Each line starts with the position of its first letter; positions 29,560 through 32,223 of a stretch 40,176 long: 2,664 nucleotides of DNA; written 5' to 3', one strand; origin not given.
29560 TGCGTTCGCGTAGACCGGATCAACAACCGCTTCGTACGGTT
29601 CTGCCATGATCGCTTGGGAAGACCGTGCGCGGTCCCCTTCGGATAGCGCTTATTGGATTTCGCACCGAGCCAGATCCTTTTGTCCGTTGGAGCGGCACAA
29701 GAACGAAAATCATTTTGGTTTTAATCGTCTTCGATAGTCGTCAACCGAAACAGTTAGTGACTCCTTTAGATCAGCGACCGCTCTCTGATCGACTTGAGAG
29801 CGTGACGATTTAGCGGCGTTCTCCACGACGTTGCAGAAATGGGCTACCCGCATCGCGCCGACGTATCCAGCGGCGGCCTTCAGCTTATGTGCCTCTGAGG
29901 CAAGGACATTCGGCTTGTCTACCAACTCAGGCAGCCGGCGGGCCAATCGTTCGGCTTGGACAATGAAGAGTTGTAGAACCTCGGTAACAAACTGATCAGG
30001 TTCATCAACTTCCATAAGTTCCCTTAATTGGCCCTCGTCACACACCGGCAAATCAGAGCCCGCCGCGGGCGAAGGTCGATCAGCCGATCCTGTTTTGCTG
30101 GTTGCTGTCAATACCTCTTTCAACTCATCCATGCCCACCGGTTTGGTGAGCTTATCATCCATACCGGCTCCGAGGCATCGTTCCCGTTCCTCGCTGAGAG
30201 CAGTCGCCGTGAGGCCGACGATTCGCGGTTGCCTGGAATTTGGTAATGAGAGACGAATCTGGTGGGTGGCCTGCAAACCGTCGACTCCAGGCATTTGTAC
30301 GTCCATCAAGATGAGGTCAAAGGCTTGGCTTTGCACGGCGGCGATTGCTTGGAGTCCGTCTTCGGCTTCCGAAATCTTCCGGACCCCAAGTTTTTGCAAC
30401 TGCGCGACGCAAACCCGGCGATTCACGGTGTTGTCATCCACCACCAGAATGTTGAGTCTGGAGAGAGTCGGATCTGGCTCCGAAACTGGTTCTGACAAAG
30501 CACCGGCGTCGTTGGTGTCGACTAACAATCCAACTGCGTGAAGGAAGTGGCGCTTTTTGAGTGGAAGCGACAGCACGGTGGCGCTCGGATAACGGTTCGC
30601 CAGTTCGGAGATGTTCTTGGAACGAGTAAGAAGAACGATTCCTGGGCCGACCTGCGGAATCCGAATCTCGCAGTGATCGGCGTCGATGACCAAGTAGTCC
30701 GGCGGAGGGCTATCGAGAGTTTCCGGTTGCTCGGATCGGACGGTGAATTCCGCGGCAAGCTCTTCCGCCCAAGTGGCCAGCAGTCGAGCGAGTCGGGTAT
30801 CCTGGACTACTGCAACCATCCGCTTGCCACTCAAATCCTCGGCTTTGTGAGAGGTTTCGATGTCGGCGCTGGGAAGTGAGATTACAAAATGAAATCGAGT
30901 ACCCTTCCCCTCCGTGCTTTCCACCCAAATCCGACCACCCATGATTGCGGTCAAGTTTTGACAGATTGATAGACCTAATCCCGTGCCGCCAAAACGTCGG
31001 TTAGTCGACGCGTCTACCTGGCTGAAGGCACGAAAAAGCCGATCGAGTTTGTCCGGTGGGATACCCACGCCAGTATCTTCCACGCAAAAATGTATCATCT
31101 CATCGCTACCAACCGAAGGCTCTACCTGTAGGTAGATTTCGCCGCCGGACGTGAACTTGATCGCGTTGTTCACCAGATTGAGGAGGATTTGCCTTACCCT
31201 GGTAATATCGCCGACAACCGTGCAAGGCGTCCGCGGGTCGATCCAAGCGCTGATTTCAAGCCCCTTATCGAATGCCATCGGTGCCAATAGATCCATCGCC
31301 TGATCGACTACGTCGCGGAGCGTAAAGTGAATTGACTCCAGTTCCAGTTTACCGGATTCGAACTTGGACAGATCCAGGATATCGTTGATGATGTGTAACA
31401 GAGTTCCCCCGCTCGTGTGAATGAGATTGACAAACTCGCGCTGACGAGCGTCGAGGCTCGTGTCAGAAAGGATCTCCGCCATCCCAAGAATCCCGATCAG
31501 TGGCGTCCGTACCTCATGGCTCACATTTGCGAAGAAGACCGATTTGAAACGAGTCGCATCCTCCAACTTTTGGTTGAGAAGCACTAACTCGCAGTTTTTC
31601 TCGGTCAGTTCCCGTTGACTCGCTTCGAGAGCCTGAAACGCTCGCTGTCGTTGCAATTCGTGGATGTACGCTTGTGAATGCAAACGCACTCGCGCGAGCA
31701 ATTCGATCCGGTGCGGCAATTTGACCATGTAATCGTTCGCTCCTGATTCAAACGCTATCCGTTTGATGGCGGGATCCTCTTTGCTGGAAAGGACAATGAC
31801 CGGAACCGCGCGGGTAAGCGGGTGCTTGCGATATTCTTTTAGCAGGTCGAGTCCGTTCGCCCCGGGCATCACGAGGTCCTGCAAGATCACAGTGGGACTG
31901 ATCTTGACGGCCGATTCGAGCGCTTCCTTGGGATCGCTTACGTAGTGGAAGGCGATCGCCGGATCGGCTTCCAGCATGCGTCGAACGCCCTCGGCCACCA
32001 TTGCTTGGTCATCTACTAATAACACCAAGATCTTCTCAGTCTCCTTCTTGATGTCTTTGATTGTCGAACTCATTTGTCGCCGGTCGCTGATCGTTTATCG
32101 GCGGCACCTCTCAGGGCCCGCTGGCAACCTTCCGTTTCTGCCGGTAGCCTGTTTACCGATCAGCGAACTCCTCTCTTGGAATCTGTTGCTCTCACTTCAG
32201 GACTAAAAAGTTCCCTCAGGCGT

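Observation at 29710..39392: Complete Wsp-type chemosensory operon whose output is a hybrid histidine kinase/phosphorelay instead of a diguanylate cyclase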

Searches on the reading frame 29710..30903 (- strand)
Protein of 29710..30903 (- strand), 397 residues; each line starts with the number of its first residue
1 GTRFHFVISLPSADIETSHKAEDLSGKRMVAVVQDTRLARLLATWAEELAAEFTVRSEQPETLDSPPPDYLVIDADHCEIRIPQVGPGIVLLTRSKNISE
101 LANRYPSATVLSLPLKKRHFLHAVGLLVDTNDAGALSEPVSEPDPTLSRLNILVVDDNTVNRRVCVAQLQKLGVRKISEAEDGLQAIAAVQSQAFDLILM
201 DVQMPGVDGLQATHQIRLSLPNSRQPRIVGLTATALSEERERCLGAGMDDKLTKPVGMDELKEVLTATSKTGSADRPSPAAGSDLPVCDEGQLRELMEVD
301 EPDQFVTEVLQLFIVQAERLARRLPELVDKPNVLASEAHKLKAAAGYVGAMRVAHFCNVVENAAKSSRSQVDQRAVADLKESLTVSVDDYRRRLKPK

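Call 33: search_protein_families(library=pfam, proteins=[window:29710-30903:-], max_evalue=0.01)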
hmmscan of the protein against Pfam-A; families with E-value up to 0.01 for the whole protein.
window:29710-30903:- (397 aa): 2 families
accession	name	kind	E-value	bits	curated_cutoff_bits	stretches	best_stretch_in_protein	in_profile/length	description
PF00072.30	Response_reg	-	1.2e-26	93.5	30.2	1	152-265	1-110/111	Response regulator receiver domain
PF01627.28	Hpt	-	5.9e-10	39.7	24.6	1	308-384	1-79/84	Hpt domain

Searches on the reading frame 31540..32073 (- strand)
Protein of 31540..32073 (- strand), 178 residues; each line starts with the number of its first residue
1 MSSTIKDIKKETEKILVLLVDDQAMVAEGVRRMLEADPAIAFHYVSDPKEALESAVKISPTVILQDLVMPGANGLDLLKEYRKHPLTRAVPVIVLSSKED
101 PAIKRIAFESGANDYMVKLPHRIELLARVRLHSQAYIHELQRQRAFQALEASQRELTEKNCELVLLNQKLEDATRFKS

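Call 19: search_solved_structures(query=window:31540-32073:-, max_evalue=0.001, show_alignments=2)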
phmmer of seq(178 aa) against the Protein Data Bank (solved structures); distinct sequences matched with E-value up to 0.001: 199 (the best 60 are shown).
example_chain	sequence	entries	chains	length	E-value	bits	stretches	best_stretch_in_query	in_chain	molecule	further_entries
3i5a_A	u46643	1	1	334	1.1e-53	184.7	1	7-164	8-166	Response regulator/GGDEF domain protein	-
3bre_A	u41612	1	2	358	1.7e-50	174.3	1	15-164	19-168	Probable two-component response regulator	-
3t6k_A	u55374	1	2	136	1.8e-16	63.8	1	17-130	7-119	Response regulator receiver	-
9g85_A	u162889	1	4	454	3.9e-16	62.7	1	18-143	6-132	Response regulator PleD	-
2wb4_A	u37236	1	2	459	4.1e-16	62.7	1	18-143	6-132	DIGUANYLATE CYCLASE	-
9g86_A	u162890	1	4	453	4.1e-16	62.7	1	18-143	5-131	Response regulator PleD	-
1w25_A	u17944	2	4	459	4.3e-16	62.6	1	18-143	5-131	STALKED-CELL DIFFERENTIATION CONTROLLING PROTEIN | RESPONSE REGULATOR PLED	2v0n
3nhz_A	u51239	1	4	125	6.2e-14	55.6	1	13-132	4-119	Two component system transcriptional regulator mtrA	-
8fk2_A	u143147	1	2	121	2.5e-13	53.6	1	17-133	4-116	Putative response regulator CovR VicR-like protein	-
2gwr_A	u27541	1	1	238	2.7e-13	53.5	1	14-132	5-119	DNA-binding response regulator mtrA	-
2zwm_A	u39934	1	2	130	7.5e-13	52.1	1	17-133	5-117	Transcriptional regulatory protein yycF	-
3f6p_A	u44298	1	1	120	9.6e-13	51.7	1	17-132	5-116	Transcriptional regulatory protein yycF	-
1a04_A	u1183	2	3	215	2.7e-12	50.3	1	13-142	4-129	NITRATE/NITRITE RESPONSE REGULATOR PROTEIN NARL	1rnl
3t8y_A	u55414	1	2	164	9.5e-12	48.5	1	14-125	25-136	Chemotaxis response regulator protein-glutamate methylesterase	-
1zh2_A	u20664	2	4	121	1.5e-11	47.8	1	17-132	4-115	KDP operon transcriptional regulatory protein kdpE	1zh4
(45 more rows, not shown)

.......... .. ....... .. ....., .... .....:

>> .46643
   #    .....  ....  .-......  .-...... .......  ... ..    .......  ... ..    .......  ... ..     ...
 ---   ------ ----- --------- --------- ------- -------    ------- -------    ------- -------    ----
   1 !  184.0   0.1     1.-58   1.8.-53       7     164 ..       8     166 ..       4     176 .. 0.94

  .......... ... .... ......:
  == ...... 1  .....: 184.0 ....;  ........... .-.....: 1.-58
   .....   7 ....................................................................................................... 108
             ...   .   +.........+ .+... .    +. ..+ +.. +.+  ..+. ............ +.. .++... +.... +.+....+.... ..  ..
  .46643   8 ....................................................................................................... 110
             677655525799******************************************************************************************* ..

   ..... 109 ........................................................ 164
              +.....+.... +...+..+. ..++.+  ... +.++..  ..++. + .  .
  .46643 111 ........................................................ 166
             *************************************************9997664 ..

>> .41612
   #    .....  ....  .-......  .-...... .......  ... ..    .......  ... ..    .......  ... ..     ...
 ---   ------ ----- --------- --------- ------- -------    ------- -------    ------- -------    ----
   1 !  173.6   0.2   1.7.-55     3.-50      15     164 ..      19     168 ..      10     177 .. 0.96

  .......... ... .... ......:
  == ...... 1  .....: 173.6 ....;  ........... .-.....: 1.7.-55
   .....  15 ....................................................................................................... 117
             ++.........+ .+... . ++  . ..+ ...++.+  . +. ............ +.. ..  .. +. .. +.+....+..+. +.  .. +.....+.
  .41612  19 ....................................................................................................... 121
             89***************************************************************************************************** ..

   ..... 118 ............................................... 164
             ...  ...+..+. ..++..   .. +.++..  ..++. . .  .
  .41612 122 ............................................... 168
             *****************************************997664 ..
